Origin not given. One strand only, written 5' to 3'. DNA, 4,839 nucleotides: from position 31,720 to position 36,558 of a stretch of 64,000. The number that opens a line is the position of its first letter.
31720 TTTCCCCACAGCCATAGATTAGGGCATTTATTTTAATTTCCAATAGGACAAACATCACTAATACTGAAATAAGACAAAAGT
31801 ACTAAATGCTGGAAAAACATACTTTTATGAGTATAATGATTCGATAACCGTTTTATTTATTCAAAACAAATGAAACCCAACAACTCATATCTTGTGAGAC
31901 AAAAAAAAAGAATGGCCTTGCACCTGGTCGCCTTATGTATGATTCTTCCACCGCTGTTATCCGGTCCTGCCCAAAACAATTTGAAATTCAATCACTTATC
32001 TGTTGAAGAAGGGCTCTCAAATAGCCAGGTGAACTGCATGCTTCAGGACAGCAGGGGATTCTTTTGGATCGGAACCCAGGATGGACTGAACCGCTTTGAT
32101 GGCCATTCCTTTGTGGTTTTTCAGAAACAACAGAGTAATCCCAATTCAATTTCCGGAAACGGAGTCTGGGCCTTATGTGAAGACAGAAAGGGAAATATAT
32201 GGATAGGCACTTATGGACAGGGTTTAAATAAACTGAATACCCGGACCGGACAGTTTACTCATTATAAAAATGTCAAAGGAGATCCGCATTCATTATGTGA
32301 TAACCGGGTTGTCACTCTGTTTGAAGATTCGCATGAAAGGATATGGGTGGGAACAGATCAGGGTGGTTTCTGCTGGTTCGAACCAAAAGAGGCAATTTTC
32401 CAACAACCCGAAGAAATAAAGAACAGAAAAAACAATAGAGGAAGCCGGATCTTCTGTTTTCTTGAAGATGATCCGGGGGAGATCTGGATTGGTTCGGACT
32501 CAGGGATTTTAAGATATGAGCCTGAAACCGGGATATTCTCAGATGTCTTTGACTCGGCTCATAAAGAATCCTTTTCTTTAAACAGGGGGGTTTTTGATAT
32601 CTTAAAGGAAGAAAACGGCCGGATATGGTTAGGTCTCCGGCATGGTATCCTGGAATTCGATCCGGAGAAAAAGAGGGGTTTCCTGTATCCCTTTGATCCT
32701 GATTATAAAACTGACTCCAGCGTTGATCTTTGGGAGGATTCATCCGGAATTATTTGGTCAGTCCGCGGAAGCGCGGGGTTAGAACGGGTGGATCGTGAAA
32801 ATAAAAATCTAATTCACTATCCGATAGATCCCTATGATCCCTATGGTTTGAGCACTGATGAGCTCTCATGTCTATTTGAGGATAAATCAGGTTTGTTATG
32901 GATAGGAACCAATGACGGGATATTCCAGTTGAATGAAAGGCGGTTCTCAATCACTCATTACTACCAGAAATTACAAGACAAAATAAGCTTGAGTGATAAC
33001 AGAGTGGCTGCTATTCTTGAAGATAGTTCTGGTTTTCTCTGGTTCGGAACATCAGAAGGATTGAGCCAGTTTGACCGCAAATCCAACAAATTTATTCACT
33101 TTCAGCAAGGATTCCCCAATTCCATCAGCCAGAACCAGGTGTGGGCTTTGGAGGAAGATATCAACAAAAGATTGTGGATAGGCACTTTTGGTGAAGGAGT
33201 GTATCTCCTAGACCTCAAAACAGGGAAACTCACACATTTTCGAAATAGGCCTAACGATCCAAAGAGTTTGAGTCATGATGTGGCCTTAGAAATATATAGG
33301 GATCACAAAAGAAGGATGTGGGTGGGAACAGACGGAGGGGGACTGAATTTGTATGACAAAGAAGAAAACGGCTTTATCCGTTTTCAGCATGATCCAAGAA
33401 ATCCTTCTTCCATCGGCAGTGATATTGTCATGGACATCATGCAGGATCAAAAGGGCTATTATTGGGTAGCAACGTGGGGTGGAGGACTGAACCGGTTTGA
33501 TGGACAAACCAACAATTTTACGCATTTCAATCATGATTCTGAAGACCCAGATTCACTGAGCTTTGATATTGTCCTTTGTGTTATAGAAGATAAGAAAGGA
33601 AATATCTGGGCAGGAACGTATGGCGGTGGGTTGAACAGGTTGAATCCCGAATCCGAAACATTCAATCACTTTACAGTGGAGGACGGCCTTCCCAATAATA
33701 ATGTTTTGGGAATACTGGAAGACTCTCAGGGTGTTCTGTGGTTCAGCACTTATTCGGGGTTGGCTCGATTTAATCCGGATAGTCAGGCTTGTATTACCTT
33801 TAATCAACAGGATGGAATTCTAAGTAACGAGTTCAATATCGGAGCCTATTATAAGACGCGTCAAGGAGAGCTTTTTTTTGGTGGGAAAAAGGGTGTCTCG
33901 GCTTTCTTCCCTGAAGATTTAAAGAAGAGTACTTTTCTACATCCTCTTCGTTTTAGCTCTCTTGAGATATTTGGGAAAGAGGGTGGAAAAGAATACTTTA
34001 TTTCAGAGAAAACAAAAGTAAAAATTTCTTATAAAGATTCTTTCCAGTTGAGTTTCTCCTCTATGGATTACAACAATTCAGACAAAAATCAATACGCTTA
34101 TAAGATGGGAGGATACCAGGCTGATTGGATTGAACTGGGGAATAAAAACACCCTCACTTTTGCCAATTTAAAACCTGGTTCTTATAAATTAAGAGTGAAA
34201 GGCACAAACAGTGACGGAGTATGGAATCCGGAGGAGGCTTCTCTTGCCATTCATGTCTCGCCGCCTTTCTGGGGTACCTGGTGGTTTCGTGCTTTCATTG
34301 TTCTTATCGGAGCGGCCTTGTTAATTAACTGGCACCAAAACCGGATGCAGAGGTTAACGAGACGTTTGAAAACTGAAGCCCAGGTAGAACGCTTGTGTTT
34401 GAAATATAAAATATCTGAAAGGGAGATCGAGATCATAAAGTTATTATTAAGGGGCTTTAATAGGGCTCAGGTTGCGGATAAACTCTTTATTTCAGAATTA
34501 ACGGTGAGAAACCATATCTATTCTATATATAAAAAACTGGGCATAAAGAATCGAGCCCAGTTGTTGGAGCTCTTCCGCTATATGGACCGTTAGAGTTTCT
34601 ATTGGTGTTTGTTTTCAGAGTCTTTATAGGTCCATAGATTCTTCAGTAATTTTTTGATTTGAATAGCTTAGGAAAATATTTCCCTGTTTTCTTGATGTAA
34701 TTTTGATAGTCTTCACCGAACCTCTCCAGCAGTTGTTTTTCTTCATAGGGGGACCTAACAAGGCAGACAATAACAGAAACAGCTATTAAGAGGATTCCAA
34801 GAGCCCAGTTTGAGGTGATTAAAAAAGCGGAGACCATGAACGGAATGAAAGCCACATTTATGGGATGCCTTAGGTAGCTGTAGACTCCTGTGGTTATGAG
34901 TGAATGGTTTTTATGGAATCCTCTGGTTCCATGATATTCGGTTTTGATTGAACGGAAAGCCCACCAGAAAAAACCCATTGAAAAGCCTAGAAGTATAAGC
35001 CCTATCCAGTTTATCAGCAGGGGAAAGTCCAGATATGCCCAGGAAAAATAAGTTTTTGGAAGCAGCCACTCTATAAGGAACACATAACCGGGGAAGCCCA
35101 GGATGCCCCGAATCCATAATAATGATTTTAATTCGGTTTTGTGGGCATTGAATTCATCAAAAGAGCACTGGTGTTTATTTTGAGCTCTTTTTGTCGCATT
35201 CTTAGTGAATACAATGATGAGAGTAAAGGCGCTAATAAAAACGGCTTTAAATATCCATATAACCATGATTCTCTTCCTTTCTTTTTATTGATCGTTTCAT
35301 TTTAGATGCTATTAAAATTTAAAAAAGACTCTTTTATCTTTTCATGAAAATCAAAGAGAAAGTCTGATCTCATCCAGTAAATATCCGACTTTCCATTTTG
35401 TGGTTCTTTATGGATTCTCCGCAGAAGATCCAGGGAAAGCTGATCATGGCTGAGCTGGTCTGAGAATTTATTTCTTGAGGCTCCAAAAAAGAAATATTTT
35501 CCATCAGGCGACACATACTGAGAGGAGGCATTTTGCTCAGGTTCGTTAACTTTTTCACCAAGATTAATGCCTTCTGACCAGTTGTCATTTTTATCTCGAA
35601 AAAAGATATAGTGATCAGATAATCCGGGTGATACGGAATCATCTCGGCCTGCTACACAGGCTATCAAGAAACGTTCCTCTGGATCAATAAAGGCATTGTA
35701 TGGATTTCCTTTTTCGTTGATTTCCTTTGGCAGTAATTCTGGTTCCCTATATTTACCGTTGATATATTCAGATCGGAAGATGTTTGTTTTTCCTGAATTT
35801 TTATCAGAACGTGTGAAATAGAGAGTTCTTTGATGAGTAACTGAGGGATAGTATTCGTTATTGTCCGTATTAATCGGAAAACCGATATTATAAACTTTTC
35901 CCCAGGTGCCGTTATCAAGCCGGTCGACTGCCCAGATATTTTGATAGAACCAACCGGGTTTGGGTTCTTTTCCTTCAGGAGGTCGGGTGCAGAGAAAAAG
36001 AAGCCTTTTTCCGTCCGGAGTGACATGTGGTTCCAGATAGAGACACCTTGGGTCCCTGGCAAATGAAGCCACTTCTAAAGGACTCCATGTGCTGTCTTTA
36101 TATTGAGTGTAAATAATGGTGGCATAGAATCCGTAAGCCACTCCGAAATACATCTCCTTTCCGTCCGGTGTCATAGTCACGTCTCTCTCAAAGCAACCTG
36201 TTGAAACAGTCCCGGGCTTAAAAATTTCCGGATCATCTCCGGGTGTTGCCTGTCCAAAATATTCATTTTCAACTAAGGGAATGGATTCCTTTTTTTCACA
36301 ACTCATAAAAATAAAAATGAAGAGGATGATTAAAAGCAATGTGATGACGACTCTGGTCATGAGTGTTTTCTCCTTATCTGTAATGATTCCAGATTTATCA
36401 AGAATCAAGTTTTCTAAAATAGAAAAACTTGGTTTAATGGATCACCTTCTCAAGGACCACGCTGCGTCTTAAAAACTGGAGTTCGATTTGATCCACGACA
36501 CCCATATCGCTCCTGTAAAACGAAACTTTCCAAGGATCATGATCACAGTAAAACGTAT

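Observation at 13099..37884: A 19-bp motif repeated three times upstream of exported/membrane genes: candidate regulon of the propeller-LuxR protein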

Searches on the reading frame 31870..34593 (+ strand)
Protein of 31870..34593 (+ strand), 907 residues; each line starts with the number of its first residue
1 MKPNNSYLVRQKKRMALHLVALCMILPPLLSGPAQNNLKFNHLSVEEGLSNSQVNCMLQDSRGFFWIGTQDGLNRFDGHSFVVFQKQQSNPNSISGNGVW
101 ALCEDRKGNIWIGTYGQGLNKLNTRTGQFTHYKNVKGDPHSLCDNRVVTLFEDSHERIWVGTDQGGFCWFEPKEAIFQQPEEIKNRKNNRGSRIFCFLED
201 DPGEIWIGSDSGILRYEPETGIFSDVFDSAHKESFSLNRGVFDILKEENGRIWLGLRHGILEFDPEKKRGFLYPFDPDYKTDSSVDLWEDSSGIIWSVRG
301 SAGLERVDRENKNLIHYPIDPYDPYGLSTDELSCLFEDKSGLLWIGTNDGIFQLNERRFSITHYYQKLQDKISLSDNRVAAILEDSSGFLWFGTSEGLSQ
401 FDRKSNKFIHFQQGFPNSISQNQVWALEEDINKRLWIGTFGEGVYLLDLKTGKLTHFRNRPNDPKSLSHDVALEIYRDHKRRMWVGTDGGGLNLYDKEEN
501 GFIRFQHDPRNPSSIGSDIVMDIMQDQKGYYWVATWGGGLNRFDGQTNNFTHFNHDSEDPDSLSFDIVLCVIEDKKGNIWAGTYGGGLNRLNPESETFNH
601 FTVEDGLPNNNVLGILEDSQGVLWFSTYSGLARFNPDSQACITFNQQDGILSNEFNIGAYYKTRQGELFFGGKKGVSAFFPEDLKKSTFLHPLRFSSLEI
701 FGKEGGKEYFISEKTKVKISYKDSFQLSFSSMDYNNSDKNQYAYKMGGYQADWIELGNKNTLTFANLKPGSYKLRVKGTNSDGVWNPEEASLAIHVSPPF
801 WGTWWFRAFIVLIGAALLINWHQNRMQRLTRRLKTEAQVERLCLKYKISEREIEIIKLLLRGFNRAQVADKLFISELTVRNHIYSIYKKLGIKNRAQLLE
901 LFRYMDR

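Call 6: search_protein_families(library=pfam, proteins=[window:31870-34593:+])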
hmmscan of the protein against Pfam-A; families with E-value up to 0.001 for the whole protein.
window:31870-34593:+ (907 aa): 5 families
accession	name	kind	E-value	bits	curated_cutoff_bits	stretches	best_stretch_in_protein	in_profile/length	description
PF07494.17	Reg_prop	-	3.4e-61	195.7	20.4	4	94-116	2-24/24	Two component regulator propeller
PF07495.19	Y_Y_Y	-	1.2e-18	67.1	26.6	1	733-796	1-64/65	Y_Y_Y domain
PF08450.18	SGL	-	6.3e-15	55.9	26.3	1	188-301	37-146/246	SMP-30/Gluconolactonase/LRE-like region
PF00196.25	GerE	-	8e-15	54.7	23.5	1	849-899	4-54/57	Bacterial regulatory proteins, luxR family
PF23748.1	Beta-prop_LRRK2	-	5.8e-11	42.4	26.9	0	418-456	270-308/359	LRRK2 beta propeller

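Call 10: find_related_loci(query=window:31870-34593:+, collection=genome_contigs, flank=10000)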
Query window:31870-34593:+ (907 aa) in genome_contigs; peptide patterns used: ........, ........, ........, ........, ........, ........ (x = any residue, [..] = any of these).
323 stretches matched a pattern; 296 encode a relative of the query (tblastn E <= 1e-3); the best 80 are kept; 80 distinct loci.
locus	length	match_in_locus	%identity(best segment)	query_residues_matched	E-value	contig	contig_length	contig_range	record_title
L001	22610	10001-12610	39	4-842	0e+0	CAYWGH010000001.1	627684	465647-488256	MAG TPA_asm: uncultured Cytophagia bacterium isolate binchicken_co107_472 genome assembly, contig: NODE_8_length_627684_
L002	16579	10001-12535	37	37-872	1e-173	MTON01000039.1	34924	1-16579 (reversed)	MAG: Candidatus Aminicenantes bacterium JdFR-78 JGI24020J35080_1000421, whole genome shotgun sequence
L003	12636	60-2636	36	12-840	9e-173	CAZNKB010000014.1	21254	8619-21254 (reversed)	MAG TPA_asm: uncultured Gammaproteobacteria bacterium isolate SRP173033_co3_60 genome assembly, contig: NODE_2897_length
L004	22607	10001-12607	37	1-836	1e-171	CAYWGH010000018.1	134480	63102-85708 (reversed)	MAG TPA_asm: uncultured Cytophagia bacterium isolate binchicken_co107_472 genome assembly, contig: NODE_257_length_13448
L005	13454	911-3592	36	11-881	3e-170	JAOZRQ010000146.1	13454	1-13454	MAG: Desulfobacterales bacterium isolate GMC6.concoct.52 GMC6_4605_length_13454_cov_11.917083, whole genome shotgun sequ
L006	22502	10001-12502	37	20-831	3e-166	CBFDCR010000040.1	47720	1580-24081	MAG TPA_asm: uncultured bacterium isolate SRR26215683_binner23_Refined_38 genome assembly, contig: ERZ25073488.147, whol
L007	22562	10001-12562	35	5-851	3e-166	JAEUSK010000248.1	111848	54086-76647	MAG: bacterium isolate new MAG-301 k141_267584, whole genome shotgun sequence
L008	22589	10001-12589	35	9-840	1e-165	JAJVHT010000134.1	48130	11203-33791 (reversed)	MAG: bacterium isolate Bin_13 c_000000002233, whole genome shotgun sequence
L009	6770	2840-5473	34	13-889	1e-164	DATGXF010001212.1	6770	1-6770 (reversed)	MAG TPA_asm: Candidatus Deferrimicrobium sp. isolate SMAG_U10602 k141_449537, whole genome shotgun sequence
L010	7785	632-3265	35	38-905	7e-164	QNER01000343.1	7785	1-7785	MAG: Candidatus Parabeggiatoa sp. nov. 1 isolate B3_G6 B3_Guay6_scaffold_09075, whole genome shotgun sequence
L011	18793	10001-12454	37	14-803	7e-163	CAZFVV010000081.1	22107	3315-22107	MAG TPA_asm: uncultured Calditrichaceae bacterium isolate SRP329715_co1_261 genome assembly, contig: NODE_3383_length_22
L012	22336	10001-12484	37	38-839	2e-162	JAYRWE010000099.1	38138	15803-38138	MAG: bacterium isolate NJ_NJASGE3bin.37 k141_1144161, whole genome shotgun sequence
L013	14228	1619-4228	34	37-901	8e-162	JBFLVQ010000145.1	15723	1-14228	MAG: Acidobacteriota bacterium isolate MAG010 MAG010_145, whole genome shotgun sequence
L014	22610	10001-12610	36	19-864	2e-171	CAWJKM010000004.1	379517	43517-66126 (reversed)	MAG: Ignavibacteriota bacterium isolate MFD05942.bin.1.94 genome assembly, contig: contig_22008, whole genome shotgun se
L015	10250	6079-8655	35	19-852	2e-161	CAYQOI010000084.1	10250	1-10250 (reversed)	MAG TPA_asm: uncultured Cytophagia bacterium isolate SRP162660_co2_222 genome assembly, contig: NODE_3617_length_10250_c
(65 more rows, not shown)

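Call 15: find_encoding_contigs(protein=window:31870-34593:+, flank=10000, max_places=10)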
Protein window:31870-34593:+ (907 aa): 2 contigs read that carry it; 1 place shown.
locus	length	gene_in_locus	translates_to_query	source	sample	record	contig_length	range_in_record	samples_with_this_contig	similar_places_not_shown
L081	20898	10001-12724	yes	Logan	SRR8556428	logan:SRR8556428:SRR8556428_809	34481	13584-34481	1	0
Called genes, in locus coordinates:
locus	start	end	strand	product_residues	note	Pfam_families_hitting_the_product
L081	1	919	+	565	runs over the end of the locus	PF00999:Na_H_Exchanger, PF00571:CBS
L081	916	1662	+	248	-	PF01643:Acyl-ACP_TE, PF13279:4HBT_2 (faint), PF20791:Acyl-ACP_TE_C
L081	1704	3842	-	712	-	PF17900:Peptidase_M1_N, PF01433:Peptidase_M1, PF13646:HEAT_2, PF03130:HEAT_PBS (faint), PF02985:HEAT (faint), PF13646:HEAT_2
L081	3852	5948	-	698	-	PF00144:Beta-lactamase, PF07719:TPR_2 (faint), PF13414:TPR_11 (faint), PF13428:TPR_14 (faint), PF14559:TPR_19 (faint), PF00515:TPR_1 (faint), PF13181:TPR_8 (faint)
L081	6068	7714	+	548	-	PF00171:Aldedh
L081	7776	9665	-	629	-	PF08450:SGL (faint)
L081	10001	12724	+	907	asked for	PF08450:SGL (faint), PF23748:Beta-prop_LRRK2 (faint), PF07494:Reg_prop (weak), PF07495:Y_Y_Y, PF00196:GerE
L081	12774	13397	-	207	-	PF04140:ICMT, PF04191:PEMT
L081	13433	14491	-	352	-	PF07676:PD40 (faint)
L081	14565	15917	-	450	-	PF24521:Ank_KRIT1 (faint), PF00023:Ank (faint), PF12796:Ank_2, PF13606:Ank_3 (faint), PF13857:Ank_5 (faint), PF12796:Ank_2, PF13637:Ank_4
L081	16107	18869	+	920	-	PF01965:DJ-1_PfpI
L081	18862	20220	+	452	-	PF00282:Pyridoxal_deC, PF00266:Aminotran_5 (weak)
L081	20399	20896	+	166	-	?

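Call 21: find_homologous_proteins(query=window:31870-34593:+, max_evalue=1e-50)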
Query window:31870-34593:+ (907 aa): 7850 proteins with E <= 1e-50 among 8000 candidates; the best 120 are listed.
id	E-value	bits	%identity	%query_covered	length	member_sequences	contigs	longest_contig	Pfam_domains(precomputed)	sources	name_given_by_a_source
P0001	0.0e+0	2112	100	98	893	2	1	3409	PF07495.20,PF23748.2,PF07494.18,PF00196.26,PF08450.19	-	-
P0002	0.0e+0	1574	72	100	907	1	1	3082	PF07495.20,PF23748.2,PF07494.18,PF00196.26,PF08450.19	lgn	-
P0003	0.0e+0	1544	71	100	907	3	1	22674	PF07495.20,PF23748.2,PF07494.18,PF00196.26,PF08450.19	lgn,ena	-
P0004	0.0e+0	1186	56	98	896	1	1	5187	PF07495.20,PF23748.2,PF07494.18,PF00196.26,PF08450.19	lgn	-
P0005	0.0e+0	1144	54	99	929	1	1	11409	PF07495.20,PF23748.2,PF07494.18,PF00196.26,PF08450.19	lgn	-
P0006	4.9e-272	924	37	91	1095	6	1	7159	PF07495.20,PF23748.2,PF13360.14,PF07494.18,PF14517.13,PF07228.18,PF08450.19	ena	-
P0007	1.3e-264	899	34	84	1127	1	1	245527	PF07495.20,PF23748.2,PF07494.18,PF07730.20,PF02518.32,PF08450.19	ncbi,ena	-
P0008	1.2e-260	886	35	93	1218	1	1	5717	PF07495.20,PF23748.2,PF07494.18,PF02518.32,PF08450.19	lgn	-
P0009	8.9e-259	880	34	94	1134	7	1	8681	PF07495.20,PF23748.2,PF07494.18,PF00990.27,PF08450.19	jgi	jgi:diguanylate cyclase (GGDEF)-like protein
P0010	2.9e-254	865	38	85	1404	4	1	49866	PF07495.20,PF23775.2,PF23748.2,PF07494.18,PF02518.32,PF00512.32,PF00072.31,PF08450.19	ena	-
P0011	4.5e-254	864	39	90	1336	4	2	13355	PF13426.14,PF07495.20,PF13188.14,PF23748.2,PF13360.14,PF07494.18,PF07568.19,PF13581.13,PF08448.17,PF02518.32,PF00989.32,PF07536.21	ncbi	-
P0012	1.0e-252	860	38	97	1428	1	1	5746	PF13426.14,PF07495.20,PF23748.2,PF07494.18,PF13185.13,PF13492.13,PF00512.32,PF08450.19,PF08447.19,PF01590.33,PF02518.32,PF00989.32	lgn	-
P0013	2.2e-251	855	36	92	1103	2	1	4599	PF07495.20,PF23748.2,PF13360.14,PF07494.18,PF07228.18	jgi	jgi:serine phosphatase RsbU (regulator of sigma subunit)/ligand-binding sensor domain-containing pro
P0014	5.6e-251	854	38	92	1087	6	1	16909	PF07495.20,PF23748.2,PF07494.18,PF07228.18,PF08450.19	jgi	jgi:ligand-binding sensor domain-containing protein/serine phosphatase RsbU (regulator of sigma subu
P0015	2.1e-250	852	36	87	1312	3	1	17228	PF07495.20,PF23748.2,PF07494.18,PF02518.32,PF00512.32,PF00072.31,PF08450.19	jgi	-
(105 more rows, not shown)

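Call 22: find_encoding_contigs(protein=P0003, flank=10000, max_places=4)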
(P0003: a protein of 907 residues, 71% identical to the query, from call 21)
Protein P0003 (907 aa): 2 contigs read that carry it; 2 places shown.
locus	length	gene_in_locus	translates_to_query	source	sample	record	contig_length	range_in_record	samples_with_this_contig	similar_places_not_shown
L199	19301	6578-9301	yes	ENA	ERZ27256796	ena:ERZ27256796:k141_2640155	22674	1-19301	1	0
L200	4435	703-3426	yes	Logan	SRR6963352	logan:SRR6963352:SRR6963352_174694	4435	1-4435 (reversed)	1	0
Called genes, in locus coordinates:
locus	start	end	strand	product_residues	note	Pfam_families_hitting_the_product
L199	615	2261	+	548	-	PF00171:Aldedh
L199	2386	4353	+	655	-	PF17132:Glyco_hydro_106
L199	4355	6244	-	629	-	PF08450:SGL (faint)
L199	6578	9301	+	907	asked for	PF23748:Beta-prop_LRRK2 (faint), PF08450:SGL (faint), PF07494:Reg_prop (weak), PF07495:Y_Y_Y, PF00196:GerE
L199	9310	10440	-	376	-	PF00756:Esterase, PF13174:TPR_6 (faint), PF07719:TPR_2 (faint), PF13181:TPR_8 (faint), PF00515:TPR_1 (weak)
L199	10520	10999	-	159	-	PF12893:Lumazine_bd_2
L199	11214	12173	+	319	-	PF00196:GerE, PF08281:Sigma70_r4_2 (weak)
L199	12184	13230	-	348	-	PF07676:PD40 (faint)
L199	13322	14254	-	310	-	PF24521:Ank_KRIT1 (faint), PF12796:Ank_2, PF13637:Ank_4, PF13857:Ank_5 (weak), PF00023:Ank (weak), PF12796:Ank_2, PF13637:Ank_4, PF13857:Ank_5 (weak), +1 more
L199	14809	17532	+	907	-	PF01965:DJ-1_PfpI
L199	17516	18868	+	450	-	PF00282:Pyridoxal_deC, PF00266:Aminotran_5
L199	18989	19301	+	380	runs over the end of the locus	PF00112:Peptidase_C1, PF03051:Peptidase_C1_2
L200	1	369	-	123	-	?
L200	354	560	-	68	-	-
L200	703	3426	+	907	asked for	PF23748:Beta-prop_LRRK2 (faint), PF08450:SGL (faint), PF07494:Reg_prop (weak), PF07495:Y_Y_Y, PF00196:GerE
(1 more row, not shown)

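Call 23: find_encoding_contigs(protein=P0002, flank=10000, max_places=4)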
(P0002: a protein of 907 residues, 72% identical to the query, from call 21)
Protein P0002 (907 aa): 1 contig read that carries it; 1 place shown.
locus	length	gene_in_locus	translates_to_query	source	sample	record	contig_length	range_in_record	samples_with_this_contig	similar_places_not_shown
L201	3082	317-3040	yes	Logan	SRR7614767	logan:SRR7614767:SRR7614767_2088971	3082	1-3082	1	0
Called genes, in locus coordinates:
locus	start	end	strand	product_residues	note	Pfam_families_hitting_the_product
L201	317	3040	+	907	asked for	PF08450:SGL (faint), PF23748:Beta-prop_LRRK2 (faint), PF07494:Reg_prop (weak), PF07495:Y_Y_Y, PF00196:GerE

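Call 24: find_encoding_contigs(protein=P0004, flank=10000, max_places=4)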
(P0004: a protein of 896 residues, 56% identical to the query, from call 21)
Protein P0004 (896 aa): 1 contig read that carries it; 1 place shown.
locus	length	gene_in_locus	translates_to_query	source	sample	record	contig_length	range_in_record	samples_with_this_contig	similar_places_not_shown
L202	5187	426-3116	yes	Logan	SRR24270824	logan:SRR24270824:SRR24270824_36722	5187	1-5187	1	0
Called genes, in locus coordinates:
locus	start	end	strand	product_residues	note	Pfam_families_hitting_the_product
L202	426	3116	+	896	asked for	PF08450:SGL (faint), PF23748:Beta-prop_LRRK2 (faint), PF07494:Reg_prop (weak), PF07495:Y_Y_Y, PF00196:GerE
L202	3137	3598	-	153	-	PF13302:Acetyltransf_3 (weak), PF00583:Acetyltransf_1, PF13673:Acetyltransf_10, PF13508:Acetyltransf_7, PF08445:FR47 (weak)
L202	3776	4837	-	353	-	-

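Call 25: find_encoding_contigs(protein=P0005, flank=10000, max_places=4)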
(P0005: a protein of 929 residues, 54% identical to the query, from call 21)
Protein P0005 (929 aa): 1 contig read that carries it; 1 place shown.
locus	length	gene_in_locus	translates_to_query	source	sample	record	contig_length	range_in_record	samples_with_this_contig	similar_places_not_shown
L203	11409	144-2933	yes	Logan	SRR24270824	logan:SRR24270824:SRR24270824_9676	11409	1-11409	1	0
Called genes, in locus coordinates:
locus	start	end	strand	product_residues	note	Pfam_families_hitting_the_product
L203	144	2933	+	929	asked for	PF08450:SGL (faint), PF23748:Beta-prop_LRRK2 (faint), PF07494:Reg_prop (faint), PF07495:Y_Y_Y, PF00196:GerE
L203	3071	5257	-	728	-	PF00989:PAS, PF08448:PAS_4, PF13426:PAS_9, PF08447:PAS_3, PF13426:PAS_9, PF07536:HWE_HK, PF07568:HisKA_2, PF02518:HATPase_c, +3 more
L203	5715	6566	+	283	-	PF00535:Glycos_transf_2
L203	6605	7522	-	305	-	PF10364:NKWYS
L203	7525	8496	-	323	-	PF08241:Methyltransf_11, PF13649:Methyltransf_25 (faint), PF03966:Trm112p (weak)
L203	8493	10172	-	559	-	-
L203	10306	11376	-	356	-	-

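Call 54: search_solved_structures(query=window:31870-34593:+, max_evalue=0.001)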
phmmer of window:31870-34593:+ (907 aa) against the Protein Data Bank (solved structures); distinct sequences matched with E-value up to 0.001: 24.
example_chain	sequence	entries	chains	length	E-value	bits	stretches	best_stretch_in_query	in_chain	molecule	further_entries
4a2l_A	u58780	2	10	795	2.1e-111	377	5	569-801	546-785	TWO-COMPONENT SYSTEM SENSOR HISTIDINE KINASE/RESPONSE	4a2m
3v9f_A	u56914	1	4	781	4.3e-93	316.4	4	475-802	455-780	Two-component system sensor histidine kinase/response regulator, hybrid (One-component sys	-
3ott_A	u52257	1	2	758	4.6e-40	140.9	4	519-800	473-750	Two-component system sensor histidine kinase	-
3va6_A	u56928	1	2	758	4.6e-40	140.9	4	519-800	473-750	Two-component system sensor histidine kinase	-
3kln_A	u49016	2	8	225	1.6e-09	39.8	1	845-899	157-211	Transcriptional regulator, LuxR family | Transcriptional regulator VpsT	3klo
4yn8_A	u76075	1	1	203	8.5e-09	37.4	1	845-900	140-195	Response regulator ChrA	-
1fse_A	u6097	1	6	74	1.6e-08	36.5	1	846-903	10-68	GERE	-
6jqs_A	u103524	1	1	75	3.7e-07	32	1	846-904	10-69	DNA-binding response regulator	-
5m11_A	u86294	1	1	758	4.9e-07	31.6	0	568-638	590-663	Immunoreactive 84kD antigen PG93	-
7x1k_A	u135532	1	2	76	3.8e-06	28.6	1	848-898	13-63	Chemotaxis protein CheY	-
4wt0_B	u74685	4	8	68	5.6e-06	28.1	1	846-898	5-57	Response regulator receiver domain protein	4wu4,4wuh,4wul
1yio_A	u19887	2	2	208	1.6e-05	26.6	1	830-902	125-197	response regulatory protein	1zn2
4wsz_A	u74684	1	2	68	2.7e-05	25.8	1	846-898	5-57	Response regulator receiver domain protein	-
1zlj_A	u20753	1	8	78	5.5e-05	24.8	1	849-898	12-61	Dormancy Survival Regulator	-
4zmr_A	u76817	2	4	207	5.6e-05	24.8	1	847-899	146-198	Response regulator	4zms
1zlk_A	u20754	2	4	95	9e-05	24.1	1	849-898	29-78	Dormancy Survival Regulator | TWO COMPONENT TRANSCRIPTIONAL REGULATORY PROTEIN DEVR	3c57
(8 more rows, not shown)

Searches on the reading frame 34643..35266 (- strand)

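Call 6: search_protein_families(library=pfam, proteins=[window:34643-35266:-])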
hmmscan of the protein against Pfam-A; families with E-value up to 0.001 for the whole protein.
window:34643-35266:- (207 aa): 2 families
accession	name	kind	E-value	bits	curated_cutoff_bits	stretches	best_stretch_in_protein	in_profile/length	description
PF04191.18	PEMT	-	6e-12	46.4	25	1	87-185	4-104/105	Phospholipid methyltransferase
PF04140.19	ICMT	-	9e-09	36.1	24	1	98-180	10-94/95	Isoprenylcysteine carboxyl methyltransferase (ICMT) family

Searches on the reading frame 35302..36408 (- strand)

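Call 6: search_protein_families(library=pfam, proteins=[window:35302-36408:-])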
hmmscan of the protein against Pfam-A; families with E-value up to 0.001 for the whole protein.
window:35302-36408:- (368 aa): 1 family
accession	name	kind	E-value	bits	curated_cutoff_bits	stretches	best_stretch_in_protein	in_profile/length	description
PF07676.18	PD40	-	2.4e-08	34.1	20.9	0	127-146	14-32/38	WD40-like Beta Propeller Repeat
